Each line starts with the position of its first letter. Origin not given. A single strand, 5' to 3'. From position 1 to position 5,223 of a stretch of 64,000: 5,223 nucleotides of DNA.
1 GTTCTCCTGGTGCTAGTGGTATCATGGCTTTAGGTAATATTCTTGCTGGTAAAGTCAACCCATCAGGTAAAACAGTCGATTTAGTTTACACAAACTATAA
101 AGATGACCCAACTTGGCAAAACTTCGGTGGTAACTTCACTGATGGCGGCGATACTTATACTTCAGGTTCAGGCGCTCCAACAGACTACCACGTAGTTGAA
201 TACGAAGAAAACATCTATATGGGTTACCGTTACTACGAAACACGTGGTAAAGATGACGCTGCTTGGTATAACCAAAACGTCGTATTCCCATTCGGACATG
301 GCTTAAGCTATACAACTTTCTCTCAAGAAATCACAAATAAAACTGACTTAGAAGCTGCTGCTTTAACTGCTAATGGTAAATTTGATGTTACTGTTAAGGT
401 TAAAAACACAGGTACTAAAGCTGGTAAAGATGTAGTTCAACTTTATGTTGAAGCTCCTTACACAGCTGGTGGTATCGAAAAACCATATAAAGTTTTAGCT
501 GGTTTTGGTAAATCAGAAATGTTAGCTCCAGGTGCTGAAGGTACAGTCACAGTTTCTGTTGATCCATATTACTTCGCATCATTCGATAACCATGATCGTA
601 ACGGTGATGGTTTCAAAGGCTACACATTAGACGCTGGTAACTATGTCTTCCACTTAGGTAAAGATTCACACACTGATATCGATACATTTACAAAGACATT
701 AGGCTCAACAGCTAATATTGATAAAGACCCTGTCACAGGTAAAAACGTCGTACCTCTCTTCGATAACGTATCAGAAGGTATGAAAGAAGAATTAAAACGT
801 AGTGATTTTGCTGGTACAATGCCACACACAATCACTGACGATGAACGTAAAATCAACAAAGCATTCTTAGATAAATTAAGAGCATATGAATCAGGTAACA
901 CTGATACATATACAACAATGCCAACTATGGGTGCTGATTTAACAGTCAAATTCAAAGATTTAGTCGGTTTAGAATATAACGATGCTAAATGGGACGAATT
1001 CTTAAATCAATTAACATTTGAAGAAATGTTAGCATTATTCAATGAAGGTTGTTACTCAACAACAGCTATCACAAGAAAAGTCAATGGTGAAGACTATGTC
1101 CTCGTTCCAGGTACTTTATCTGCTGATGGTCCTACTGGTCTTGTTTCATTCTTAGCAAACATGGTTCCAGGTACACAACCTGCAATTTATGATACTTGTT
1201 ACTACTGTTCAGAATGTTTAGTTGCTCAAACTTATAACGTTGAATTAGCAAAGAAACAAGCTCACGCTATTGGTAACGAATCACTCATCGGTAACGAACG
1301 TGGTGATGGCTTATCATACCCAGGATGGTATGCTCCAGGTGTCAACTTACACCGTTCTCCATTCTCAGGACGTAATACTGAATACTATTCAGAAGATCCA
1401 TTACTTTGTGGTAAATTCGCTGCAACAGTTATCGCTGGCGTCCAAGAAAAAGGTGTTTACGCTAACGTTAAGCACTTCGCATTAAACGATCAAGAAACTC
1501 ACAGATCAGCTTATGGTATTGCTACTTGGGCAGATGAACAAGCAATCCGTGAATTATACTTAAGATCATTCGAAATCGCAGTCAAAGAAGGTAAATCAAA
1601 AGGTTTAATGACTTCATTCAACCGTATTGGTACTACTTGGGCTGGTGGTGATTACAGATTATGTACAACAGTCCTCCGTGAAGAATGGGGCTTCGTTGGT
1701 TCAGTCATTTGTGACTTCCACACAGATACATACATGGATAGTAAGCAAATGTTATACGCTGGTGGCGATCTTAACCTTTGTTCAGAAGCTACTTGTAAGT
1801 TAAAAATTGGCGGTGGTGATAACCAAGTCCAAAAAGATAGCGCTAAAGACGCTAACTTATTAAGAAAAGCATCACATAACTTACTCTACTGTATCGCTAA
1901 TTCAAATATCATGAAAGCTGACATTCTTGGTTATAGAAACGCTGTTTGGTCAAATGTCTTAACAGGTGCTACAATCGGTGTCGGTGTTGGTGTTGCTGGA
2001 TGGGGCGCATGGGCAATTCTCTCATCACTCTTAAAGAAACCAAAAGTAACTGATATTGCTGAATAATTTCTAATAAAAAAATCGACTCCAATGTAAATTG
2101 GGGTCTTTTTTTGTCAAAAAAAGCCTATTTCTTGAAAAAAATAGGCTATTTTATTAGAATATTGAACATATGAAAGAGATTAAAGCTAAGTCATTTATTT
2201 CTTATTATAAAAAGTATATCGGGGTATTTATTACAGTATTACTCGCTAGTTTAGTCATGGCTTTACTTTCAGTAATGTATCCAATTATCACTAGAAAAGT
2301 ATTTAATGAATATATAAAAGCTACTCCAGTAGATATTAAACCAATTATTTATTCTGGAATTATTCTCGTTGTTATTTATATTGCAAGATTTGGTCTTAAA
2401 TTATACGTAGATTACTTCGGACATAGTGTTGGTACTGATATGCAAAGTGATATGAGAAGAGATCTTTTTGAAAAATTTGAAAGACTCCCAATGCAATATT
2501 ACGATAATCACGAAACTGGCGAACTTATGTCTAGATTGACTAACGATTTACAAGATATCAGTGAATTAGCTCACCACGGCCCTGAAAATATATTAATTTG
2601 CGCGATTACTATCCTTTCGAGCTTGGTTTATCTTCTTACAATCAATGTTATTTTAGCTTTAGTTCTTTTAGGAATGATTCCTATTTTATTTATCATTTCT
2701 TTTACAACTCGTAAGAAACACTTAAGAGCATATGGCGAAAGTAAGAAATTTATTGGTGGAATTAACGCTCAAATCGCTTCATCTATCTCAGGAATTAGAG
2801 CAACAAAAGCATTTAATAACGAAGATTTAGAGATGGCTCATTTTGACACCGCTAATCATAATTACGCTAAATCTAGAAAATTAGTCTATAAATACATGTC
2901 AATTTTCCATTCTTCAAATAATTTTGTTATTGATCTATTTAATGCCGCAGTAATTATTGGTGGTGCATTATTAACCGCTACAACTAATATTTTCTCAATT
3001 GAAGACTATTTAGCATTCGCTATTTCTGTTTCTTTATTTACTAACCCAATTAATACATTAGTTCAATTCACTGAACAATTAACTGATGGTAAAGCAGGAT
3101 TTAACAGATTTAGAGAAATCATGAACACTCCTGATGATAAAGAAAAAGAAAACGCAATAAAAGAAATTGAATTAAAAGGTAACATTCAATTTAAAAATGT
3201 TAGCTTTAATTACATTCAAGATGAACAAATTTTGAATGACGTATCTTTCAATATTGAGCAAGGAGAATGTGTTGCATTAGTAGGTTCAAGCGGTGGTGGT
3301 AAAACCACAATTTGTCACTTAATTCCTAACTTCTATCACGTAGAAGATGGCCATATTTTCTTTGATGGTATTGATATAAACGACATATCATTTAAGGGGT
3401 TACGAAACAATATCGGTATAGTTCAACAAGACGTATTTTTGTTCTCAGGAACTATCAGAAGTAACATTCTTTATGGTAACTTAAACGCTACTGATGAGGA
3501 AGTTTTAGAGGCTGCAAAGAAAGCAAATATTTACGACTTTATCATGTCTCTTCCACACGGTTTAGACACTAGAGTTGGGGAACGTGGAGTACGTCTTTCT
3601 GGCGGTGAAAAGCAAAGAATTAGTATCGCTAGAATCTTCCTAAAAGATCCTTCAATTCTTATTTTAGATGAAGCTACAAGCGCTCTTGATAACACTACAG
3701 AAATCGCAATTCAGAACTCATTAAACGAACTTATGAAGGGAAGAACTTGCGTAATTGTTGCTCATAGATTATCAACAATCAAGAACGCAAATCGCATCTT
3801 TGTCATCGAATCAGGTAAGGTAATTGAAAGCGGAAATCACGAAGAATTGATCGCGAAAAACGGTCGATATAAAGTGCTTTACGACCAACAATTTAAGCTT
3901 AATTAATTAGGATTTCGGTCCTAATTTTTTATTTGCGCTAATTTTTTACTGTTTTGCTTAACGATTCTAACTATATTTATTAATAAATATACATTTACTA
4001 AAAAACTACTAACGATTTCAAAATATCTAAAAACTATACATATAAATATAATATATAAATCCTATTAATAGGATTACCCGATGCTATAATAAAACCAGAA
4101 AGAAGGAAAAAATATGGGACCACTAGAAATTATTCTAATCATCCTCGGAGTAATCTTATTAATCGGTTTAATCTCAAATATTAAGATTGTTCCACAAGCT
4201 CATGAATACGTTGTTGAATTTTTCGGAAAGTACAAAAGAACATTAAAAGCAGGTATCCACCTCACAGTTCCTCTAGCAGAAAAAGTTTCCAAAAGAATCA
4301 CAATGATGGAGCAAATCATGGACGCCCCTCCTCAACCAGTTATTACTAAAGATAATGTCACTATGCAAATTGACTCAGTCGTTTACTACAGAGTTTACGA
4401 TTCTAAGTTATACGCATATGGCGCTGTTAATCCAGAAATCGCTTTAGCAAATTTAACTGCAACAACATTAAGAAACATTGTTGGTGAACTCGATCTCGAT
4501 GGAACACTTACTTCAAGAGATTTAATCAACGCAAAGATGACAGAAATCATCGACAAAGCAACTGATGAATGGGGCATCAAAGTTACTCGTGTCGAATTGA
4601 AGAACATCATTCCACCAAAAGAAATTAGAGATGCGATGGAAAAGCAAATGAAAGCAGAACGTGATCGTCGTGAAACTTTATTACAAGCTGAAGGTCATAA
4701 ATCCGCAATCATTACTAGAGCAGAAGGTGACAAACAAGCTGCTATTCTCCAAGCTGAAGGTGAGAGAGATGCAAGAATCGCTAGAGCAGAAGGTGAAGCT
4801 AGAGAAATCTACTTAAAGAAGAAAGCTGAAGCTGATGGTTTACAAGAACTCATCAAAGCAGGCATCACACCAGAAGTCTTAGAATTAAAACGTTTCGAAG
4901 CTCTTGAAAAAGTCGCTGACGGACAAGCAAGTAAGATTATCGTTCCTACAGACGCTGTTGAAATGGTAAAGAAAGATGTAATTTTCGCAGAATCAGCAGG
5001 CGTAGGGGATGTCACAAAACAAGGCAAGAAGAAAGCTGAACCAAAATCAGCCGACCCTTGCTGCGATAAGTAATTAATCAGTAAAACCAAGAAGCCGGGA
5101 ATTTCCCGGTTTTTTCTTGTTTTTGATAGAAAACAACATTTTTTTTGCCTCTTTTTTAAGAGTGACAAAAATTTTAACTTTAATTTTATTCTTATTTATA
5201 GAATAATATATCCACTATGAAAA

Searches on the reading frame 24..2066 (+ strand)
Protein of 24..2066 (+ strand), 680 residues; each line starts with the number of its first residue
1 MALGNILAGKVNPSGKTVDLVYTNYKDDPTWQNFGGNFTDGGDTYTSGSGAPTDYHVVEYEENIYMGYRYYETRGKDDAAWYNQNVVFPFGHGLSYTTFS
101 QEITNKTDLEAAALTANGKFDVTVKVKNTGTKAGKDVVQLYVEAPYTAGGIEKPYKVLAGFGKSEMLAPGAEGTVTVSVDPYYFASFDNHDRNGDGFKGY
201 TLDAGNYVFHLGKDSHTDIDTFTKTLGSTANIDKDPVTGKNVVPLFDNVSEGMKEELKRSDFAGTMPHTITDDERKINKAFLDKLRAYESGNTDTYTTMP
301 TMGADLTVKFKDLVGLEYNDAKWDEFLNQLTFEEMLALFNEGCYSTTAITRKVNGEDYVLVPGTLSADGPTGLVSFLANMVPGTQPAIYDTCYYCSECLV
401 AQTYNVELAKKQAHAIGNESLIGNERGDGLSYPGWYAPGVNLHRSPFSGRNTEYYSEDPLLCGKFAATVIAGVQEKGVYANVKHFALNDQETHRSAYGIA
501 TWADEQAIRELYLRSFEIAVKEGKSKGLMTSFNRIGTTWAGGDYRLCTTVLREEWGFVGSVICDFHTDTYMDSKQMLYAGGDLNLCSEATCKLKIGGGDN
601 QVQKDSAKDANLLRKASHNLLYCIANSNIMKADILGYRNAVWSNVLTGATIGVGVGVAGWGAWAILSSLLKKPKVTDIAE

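Call 47: search_protein_families(library=pfam, proteins=[window:24-2066:+], max_evalue=0.00001)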
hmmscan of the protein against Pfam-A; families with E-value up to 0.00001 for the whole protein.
window:24-2066:+ (680 aa): 2 families
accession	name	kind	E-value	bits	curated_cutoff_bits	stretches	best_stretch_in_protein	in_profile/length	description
PF00933.27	Glyco_hydro_3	-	8.5e-22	78.4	27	1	400-590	91-285/316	Glycosyl hydrolase family 3 N terminal domain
PF14310.12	Fn3-like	-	5e-13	49.4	25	1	136-215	1-71/71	Fibronectin type III-like domain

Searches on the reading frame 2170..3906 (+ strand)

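Call 47: search_protein_families(library=pfam, proteins=[window:2170-3906:+], max_evalue=0.00001)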
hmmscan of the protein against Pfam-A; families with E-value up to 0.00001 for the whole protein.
window:2170-3906:+ (578 aa): 3 families
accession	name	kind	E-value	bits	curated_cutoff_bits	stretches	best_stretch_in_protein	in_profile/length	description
PF00664.28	ABC_membrane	-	8.9e-39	134.3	28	1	21-293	2-273/274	ABC transporter transmembrane region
PF00005.33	ABC_tran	-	3.6e-32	112.3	25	1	355-504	1-137/137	ABC transporter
PF02463.25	SMC_N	-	6.4e-07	29.5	40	1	351-547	123-212/220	RecF/RecN/SMC N terminal domain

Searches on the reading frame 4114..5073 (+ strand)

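Call 47: search_protein_families(library=pfam, proteins=[window:4114-5073:+], max_evalue=0.00001)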
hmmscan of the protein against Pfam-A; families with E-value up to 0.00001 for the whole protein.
window:4114-5073:+ (319 aa): 1 family
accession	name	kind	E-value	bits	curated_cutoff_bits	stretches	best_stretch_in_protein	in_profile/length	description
PF01145.31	Band_7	-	8.2e-36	124.1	23.6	1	24-195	1-175/176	SPFH domain / Band 7 family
